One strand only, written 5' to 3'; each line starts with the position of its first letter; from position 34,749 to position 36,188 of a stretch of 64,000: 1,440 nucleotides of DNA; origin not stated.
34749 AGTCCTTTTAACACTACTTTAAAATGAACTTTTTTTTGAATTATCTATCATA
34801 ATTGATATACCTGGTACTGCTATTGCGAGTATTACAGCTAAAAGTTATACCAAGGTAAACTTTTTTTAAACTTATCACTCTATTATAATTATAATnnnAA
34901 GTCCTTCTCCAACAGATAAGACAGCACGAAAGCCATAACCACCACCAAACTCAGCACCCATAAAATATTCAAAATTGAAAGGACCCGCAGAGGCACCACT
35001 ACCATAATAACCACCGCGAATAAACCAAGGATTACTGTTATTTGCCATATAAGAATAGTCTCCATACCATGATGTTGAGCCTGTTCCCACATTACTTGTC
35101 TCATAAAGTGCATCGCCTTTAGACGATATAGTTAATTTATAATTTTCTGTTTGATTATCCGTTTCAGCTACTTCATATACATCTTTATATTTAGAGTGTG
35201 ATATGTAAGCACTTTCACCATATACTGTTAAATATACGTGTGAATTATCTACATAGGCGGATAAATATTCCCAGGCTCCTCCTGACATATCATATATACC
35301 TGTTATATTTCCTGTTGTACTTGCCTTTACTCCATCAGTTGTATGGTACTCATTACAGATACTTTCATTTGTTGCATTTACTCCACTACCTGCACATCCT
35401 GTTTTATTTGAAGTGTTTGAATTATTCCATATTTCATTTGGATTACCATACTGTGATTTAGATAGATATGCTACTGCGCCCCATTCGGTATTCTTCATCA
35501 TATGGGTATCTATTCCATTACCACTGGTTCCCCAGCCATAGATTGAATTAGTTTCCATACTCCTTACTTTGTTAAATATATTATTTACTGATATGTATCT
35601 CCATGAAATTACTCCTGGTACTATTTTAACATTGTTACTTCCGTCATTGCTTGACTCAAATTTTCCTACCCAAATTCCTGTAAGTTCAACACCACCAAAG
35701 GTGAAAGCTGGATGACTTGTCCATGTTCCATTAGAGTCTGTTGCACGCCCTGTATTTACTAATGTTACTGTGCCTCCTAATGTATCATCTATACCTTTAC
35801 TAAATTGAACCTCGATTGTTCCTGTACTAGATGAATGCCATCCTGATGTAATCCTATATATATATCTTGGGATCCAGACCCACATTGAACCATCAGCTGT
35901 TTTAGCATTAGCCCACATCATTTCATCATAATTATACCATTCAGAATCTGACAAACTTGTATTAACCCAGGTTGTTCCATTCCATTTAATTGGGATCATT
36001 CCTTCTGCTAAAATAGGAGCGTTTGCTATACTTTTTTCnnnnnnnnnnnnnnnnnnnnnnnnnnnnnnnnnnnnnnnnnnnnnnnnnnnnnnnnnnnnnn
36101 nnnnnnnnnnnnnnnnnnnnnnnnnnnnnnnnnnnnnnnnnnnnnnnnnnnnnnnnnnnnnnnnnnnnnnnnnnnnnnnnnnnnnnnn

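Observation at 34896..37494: Giant prepilin-like protein (prepilin N-terminus + DUF5011 + FGE-sulfatase-like domain) inserted between dnaN and mnmG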

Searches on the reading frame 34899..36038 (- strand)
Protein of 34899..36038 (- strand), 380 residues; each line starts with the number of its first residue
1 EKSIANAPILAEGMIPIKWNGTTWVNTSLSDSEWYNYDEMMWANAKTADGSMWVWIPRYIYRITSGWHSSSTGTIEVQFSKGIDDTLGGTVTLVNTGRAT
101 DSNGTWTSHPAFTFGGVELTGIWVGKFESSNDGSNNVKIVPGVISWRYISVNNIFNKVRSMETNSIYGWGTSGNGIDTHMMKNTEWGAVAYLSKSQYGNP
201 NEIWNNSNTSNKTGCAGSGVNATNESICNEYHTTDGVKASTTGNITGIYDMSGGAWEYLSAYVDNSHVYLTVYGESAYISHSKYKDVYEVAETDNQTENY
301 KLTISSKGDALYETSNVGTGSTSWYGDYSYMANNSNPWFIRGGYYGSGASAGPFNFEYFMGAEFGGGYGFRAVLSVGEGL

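Call 15: find_homologous_proteins(query=window:34899-36038:-, max_evalue=0.001)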
Query window:34899-36038:- (380 aa): 7971 proteins with E <= 0.001 among 8000 candidates; the best 120 are listed.
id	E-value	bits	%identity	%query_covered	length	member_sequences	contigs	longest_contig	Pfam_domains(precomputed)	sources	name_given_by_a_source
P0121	3.4e-150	519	65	99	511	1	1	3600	PF07963.18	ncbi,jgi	jgi:type IV pilus assembly protein PilA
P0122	2.0e-149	516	65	99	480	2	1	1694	-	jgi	jgi:hypothetical protein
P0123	1.2e-147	511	63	99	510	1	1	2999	PF07963.18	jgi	jgi:prepilin-type N-terminal cleavage/methylation domain-containing protein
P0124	1.1e-145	504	63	99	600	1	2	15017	PF07963.18,PF16403.12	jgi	jgi:prepilin-type N-terminal cleavage/methylation domain-containing protein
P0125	4.1e-145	502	63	99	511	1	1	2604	PF07963.18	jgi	jgi:prepilin-type N-terminal cleavage/methylation domain-containing protein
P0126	2.8e-143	496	61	99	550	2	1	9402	-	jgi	jgi:hypothetical protein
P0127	5.1e-141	489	61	99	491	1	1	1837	-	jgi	jgi:hypothetical protein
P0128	1.3e-135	471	57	99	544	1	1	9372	PF07963.18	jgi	jgi:prepilin-type N-terminal cleavage/methylation domain-containing protein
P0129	1.1e-134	468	64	91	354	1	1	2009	-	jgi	jgi:hypothetical protein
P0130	8.6e-132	458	58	100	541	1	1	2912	PF07963.18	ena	-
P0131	7.0e-130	452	58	99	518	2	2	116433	PF07963.18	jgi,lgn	jgi:type IV pilus assembly protein PilA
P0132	2.1e-127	444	65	87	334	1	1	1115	-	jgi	jgi:hypothetical protein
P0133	8.3e-126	439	62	87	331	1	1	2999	PF03781.23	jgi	jgi:hypothetical protein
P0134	1.5e-125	438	57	99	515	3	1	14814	PF07963.18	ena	-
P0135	2.6e-124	434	56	99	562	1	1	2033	PF07963.18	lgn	-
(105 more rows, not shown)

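Call 20: search_solved_structures(query=A1, max_evalue=1, show_alignments=3)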
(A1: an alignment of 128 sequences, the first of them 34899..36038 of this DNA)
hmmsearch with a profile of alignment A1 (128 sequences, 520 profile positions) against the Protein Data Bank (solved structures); distinct sequences matched with E-value up to 1: 31.
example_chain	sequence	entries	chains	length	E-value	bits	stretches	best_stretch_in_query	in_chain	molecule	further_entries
8pfb_G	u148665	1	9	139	5.4e-11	45.2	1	9-97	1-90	Type IV pilin PilE1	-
9egp_A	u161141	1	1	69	4.3e-10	42.2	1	4-63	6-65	Geopilin domain 1 protein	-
7tgg_A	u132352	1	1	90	6e-09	38.4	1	4-65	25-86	Geopilin domain 1 protein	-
8qqj_J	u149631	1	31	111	2.6e-07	33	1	9-70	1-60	Type IV narrow pilus major component PilA5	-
2m7g_A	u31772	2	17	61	8.4e-07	31.4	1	9-65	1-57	Geopilin domain 1 protein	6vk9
9lab_B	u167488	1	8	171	5.4e-06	28.7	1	4-46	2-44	MSHA major pilin subunit MshA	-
6xxe_A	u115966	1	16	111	1e-05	27.8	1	9-64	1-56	Uncharacterized protein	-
8tj2_C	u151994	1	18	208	2e-05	26.9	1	9-58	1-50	Type IV major pilin protein PilA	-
9laa_A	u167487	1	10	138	2.2e-05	26.7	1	3-64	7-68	Type IV pilin protein PilA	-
6xxd_A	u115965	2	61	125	2.2e-05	26.7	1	9-103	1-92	PilA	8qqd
5wda_A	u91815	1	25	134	5.1e-05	25.5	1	9-70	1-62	General secretion pathway protein G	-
8tum_e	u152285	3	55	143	5.4e-05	25.4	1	9-84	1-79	Type IV major pilin protein PilA | Pilin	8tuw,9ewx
8tob_GA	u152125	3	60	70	7.1e-05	25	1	10-63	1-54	Fimbrial protein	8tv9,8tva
1oqw_A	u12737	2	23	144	0.00018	23.6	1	9-75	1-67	Fimbrial protein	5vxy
5kua_A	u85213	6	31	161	0.0003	22.9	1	9-111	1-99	pilin | Neisseria meningitidis PilE variant SB-GATDH | Neisseria meningitidis PilE, SB-DATDH variant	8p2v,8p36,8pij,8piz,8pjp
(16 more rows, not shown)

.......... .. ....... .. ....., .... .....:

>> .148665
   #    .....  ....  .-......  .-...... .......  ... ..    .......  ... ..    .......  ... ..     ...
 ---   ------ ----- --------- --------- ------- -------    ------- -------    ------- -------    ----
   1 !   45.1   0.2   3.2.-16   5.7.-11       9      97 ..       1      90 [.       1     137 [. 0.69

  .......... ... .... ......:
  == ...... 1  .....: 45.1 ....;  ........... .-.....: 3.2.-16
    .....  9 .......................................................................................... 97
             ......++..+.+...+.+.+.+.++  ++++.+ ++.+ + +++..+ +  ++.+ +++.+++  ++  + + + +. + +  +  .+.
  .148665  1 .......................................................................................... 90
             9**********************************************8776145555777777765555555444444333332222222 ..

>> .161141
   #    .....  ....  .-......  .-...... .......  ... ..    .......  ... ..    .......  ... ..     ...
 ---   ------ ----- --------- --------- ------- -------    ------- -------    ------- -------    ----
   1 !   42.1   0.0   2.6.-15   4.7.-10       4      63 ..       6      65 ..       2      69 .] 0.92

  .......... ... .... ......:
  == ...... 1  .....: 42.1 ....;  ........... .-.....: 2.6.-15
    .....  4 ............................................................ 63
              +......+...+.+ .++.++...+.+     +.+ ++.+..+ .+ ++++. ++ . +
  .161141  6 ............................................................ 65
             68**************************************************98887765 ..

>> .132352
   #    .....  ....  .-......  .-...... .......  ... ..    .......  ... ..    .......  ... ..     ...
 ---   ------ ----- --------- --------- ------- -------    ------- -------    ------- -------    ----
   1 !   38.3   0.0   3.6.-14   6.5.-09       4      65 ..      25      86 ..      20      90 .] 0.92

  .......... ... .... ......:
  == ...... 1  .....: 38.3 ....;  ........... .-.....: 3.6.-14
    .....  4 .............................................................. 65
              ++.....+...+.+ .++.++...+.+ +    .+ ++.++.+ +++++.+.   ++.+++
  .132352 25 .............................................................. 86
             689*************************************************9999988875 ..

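Call 29: find_related_loci(query=A1, collection=genome_contigs, flank=10000)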
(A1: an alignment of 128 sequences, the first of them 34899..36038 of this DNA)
Query A1 (380 aa) in genome_contigs; peptide patterns used: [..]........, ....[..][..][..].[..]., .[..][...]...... (x = any residue, [..] = any of these).
600 stretches matched a pattern (row limit reached: there are more); 592 encode a relative of the query (tblastn E <= 1e-3); the best 80 are kept; 80 distinct loci.
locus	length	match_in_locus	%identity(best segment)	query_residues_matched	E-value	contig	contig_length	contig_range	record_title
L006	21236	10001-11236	50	5-380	5e-117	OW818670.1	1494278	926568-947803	metagenome genome assembly, chromosome: 1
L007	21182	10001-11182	46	2-380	7e-88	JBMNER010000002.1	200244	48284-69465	MAG: Bacilli bacterium isolate SBF912LR0HQ0071 contig_38052, whole genome shotgun sequence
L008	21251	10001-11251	42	1-376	1e-86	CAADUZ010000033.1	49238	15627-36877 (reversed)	MAG TPA_asm: Clostridia bacterium, isolate HGM13672, WGS project CAADUZ010000000 data, contig: ERS235588_39_k99_88664, w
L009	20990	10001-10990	47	1-357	1e-83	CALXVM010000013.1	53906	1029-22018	MAG: uncultured Clostridia bacterium isolate BRZ_CS__bin95 genome assembly, contig: BRZ_CS__NODE_1001_length_53906_cov_9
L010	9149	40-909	51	109-380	4e-83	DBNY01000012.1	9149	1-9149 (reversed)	MAG TPA_asm: Bacillales bacterium UBA660 UBA660_contig_3377, whole genome shotgun sequence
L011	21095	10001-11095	46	1-374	1e-82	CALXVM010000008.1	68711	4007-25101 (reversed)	MAG: uncultured Clostridia bacterium isolate BRZ_CS__bin95 genome assembly, contig: BRZ_CS__NODE_699_length_68711_cov_9.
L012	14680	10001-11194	42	1-374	2e-82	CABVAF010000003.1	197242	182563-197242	MAG TPA_asm: uncultured Clostridium sp. isolate MGYG-HGUT-04539 genome assembly, contig: GUT_GENOME281910_3, whole genom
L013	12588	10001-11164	43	4-356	2e-80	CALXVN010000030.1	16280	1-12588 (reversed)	MAG: uncultured Clostridia bacterium isolate BRZ_PC__bin16 genome assembly, contig: BRZ_PC__NODE_5430_length_16280_cov_6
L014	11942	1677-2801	43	1-374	1e-78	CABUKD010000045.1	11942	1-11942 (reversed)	MAG TPA_asm: uncultured Clostridium sp. isolate MGYG-HGUT-04078 genome assembly, contig: GUT_GENOME255855_45, whole geno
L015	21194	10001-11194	41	6-380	1e-75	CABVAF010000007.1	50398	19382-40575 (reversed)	MAG TPA_asm: uncultured Clostridium sp. isolate MGYG-HGUT-04539 genome assembly, contig: GUT_GENOME281910_7, whole genom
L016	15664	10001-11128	42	1-374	6e-75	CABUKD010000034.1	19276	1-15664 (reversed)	MAG TPA_asm: uncultured Clostridium sp. isolate MGYG-HGUT-04078 genome assembly, contig: GUT_GENOME255855_34, whole geno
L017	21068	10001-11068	42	7-380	2e-74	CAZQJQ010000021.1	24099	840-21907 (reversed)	MAG TPA_asm: uncultured Clostridiaceae bacterium isolate SRP239243_co1_394 genome assembly, contig: NODE_3177_length_240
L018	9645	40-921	46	109-380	2e-74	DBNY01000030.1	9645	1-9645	MAG TPA_asm: Bacillales bacterium UBA660 UBA660_contig_3985, whole genome shotgun sequence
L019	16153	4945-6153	40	1-374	2e-73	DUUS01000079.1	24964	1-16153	MAG TPA_asm: Mollicutes bacterium isolate AS08sgBPME_254 112268_AS08, whole genome shotgun sequence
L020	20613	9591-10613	42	1-345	2e-72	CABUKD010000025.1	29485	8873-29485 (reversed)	MAG TPA_asm: uncultured Clostridium sp. isolate MGYG-HGUT-04078 genome assembly, contig: GUT_GENOME255855_25, whole geno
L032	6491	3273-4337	42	2-376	2e-64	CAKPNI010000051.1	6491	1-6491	MAG: uncultured Clostridia bacterium isolate REFINED_METABAT215_TOP10_CONTIGS_1500_ASSEMBLY_K77_MERGED__Hadza_MoBio_hadz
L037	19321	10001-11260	37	1-375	2e-59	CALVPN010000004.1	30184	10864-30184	MAG: uncultured Bacilli bacterium isolate BRZ_PH__bin27 genome assembly, contig: BRZ_PH__NODE_2131_length_30184_cov_98.7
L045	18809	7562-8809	37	5-376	4e-57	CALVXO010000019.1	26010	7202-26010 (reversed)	MAG: uncultured Bacilli bacterium isolate BRZ_PD__bin30 genome assembly, contig: BRZ_PD__NODE_2487_length_26010_cov_12.4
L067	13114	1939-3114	37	5-378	5e-54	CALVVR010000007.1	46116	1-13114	MAG: uncultured Bacilli bacterium isolate BRZ_PE__bin58 genome assembly, contig: BRZ_PE__NODE_1094_length_46116_cov_8.26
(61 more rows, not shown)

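Call 31: predict_structure(alignment_id=A1)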
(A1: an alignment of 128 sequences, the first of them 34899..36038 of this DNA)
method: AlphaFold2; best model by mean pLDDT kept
length: 380 residues; sequences in the alignment: 128
mean_pLDDT: 97.2   pTM: 0.95
mean pLDDT of the five models: 97.2, 97.1, 97.0, 97.0, 96.8
residues with pLDDT >= 90: 368; 70-90: 10; 50-70: 2; < 50: 0
segments of 3 or more residues with pLDDT < 50: none
pLDDT, mean of each block of 10 residues (from residue 1): 86 98 98 97 98 99 98 98 96 98 99 97 98 95 97 98 97 97 99 97 98 98 98 98 98 98 98 98 98 98 98 98 98 98 97 98 90 95
secondary structure, 60 per line:
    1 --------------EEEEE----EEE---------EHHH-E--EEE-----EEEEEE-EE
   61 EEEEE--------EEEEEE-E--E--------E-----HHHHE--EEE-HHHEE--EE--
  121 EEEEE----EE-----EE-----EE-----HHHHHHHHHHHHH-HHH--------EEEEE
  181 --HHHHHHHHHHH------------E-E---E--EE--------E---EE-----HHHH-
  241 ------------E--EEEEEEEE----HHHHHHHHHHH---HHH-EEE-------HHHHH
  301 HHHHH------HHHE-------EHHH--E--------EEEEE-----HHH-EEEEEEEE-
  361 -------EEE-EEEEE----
elements in order: E15-19 E24-26 E44-46 E52-57 E59-65 E74-79 H99-102 E106-108 E121-125 H151-163 E176-180 H183-193 H236-239 E256-263 H268-278 E286-288 H296-305 E338-342 E352-359 E368-370 E372-376

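Call 36: fold_search(model_id=the predicted structure, library=pdb)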
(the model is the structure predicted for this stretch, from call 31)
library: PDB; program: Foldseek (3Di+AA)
matches with E <= 10: 52; with E <= 0.001: 4
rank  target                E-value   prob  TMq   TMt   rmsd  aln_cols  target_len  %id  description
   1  5vf4_D                8.0e-11  1.00  0.44  0.44  10.2       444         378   16  Thermus aquaticus variable protein (TaqVP) from diversity-generating retroelements (DGR) (released 2017-05-24)
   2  5vf4_A                1.8e-10  1.00  0.46  0.46   9.3       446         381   16  Thermus aquaticus variable protein (TaqVP) from diversity-generating retroelements (DGR) (released 2017-05-24)
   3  5vf4_C                3.9e-10  1.00  0.45  0.45   8.7       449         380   16  Thermus aquaticus variable protein (TaqVP) from diversity-generating retroelements (DGR) (released 2017-05-24)
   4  5hha_A                5.5e-04  0.99  0.35  0.49  10.2       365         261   11  Structure of PvdO from Pseudomonas aeruginosa (released 2017-01-18)
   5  1yu2                  1.7e-03  0.90  0.33  0.33  13.5       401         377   12  Major Tropism Determinant M1 Variant (released 2005-09-20)
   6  2y3c                  2.2e-03  0.75  0.29  0.38  13.0       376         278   11  Treponema denticola variable protein 1 (released 2011-08-31)
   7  1yu1                  3.5e-03  0.63  0.29  0.29  14.3       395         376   13  Major Tropism Determinant P3c Variant (released 2005-09-20)
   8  5hha_B                4.5e-03  0.92  0.35  0.46  10.3       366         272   11  Structure of PvdO from Pseudomonas aeruginosa (released 2017-01-18)
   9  1yu4_A                6.3e-03  0.66  0.31  0.31  14.0       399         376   12  Major Tropism Determinant U1 Variant (released 2005-09-20)
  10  1yu0                  7.2e-03  0.44  0.30  0.31  21.0       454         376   11  Major Tropism Determinant P1 Variant (released 2005-09-20)
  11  9mzu_A                8.2e-03  0.72  0.26  0.23   9.6       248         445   12  Structure of PorKN from Porphyromonas gingivalis (released 2025-04-16)
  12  1yu3                  9.9e-03  0.63  0.31  0.32  12.6       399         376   11  Major Tropism Determinant I1 Variant (released 2005-09-20)
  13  2q17_B                1.7e-02  0.23  0.26  0.33  18.7       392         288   11  Formylglycine Generating Enzyme from Streptomyces coelicolor (released 2008-04-01)
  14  2q17_D                1.8e-02  0.33  0.28  0.35  11.5       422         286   10  Formylglycine Generating Enzyme from Streptomyces coelicolor (released 2008-04-01)
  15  8khq_C                6.2e-02  0.28  0.30  0.18   9.7       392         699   10  Bifunctional sulfoxide synthase OvoA_Th2 in complex with histidine and cysteine (released 2023-12-06)
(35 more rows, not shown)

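Call 55: search_protein_families(library=pfam, proteins=[L019:1305-3038:+, L019:3038-4810:+, L019:4852-6168:+, L019:6747-7676:+, L015:3691-5982:+, L015:5975-7804:+, L015:8013-9479:+, L037:9470-11272:+, L037:11375-11983:+, L037:11998-14205:+], max_evalue=0.001)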
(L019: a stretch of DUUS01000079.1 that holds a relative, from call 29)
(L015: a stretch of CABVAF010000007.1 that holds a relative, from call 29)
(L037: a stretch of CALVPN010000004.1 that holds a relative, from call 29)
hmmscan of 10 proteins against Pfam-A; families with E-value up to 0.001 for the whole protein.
L019:1305-3038:+ (577 aa): 2 families
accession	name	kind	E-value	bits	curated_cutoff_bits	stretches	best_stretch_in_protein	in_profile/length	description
PF00005.33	ABC_tran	-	9.1e-32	111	25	1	351-500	1-136/137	ABC transporter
PF00664.28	ABC_membrane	-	2.1e-30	106.8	28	1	16-289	1-272/274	ABC transporter transmembrane region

L019:3038-4810:+ (590 aa): 4 families
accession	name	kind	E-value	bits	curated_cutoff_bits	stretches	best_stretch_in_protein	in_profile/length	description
PF00664.28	ABC_membrane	-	2.2e-49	169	28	1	31-304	1-274/274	ABC transporter transmembrane region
PF00005.33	ABC_tran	-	7.9e-29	101.4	25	1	368-515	2-137/137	ABC transporter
PF02463.25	SMC_N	-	2.5e-06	27.5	40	1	447-557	113-211/220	RecF/RecN/SMC N terminal domain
PF13401.12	AAA_22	-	0.00033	21.4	27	0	380-515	8-95/130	AAA domain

L019:4852-6168:+ (438 aa): 0 families

L019:6747-7676:+ (309 aa): 1 family
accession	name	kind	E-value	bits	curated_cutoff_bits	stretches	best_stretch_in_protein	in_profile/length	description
PF01795.25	Methyltransf_5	-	1.9e-119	399.2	27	1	2-308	1-308/309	MraW methylase family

L015:3691-5982:+ (763 aa): 3 families
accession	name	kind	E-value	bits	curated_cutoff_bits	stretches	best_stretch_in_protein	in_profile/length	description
PF00664.28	ABC_membrane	-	8.7e-35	121.2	28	1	238-468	46-274/274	ABC transporter transmembrane region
PF00005.33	ABC_tran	-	2e-28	100.2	25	1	532-680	1-136/137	ABC transporter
PF02463.25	SMC_N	-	3.5e-05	23.8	40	1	543-722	25-210/220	RecF/RecN/SMC N terminal domain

L015:5975-7804:+ (609 aa): 5 families
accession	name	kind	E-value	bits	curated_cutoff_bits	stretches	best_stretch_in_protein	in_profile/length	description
PF00664.28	ABC_membrane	-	3.1e-58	198.1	28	1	41-321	1-273/274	ABC transporter transmembrane region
PF00005.33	ABC_tran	-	1.4e-29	103.9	25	1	385-533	2-137/137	ABC transporter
PF13401.12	AAA_22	-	4.2e-05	24.3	27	1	396-533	7-95/130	AAA domain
PF00004.35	AAA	-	0.00021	22.2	21.2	0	399-556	3-97/131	ATPase family associated with various cellular activities (AAA)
PF02463.25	SMC_N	-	0.00028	20.8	40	0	424-575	110-211/220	RecF/RecN/SMC N terminal domain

L015:8013-9479:+ (488 aa): 0 families

L037:9470-11272:+ (600 aa): 0 families

L037:11375-11983:+ (202 aa): 2 families
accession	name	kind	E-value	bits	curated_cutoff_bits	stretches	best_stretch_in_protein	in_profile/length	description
PF00440.29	TetR_N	-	4.1e-11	42.9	24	1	17-61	1-45/47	Bacterial regulatory proteins, tetR family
PF17924.6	TetR_C_19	-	2.7e-10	41.1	26.8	1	85-196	1-116/117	Tetracyclin repressor-like, C-terminal domain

L037:11998-14205:+ (735 aa): 3 families
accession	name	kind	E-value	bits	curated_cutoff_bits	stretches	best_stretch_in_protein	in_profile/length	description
PF00664.28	ABC_membrane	-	4.4e-33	115.6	28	1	199-443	30-274/274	ABC transporter transmembrane region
PF00005.33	ABC_tran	-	2.9e-29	102.8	25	1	508-655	2-136/137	ABC transporter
PF02463.25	SMC_N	-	2.1e-06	27.8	40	1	519-697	26-210/220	RecF/RecN/SMC N terminal domain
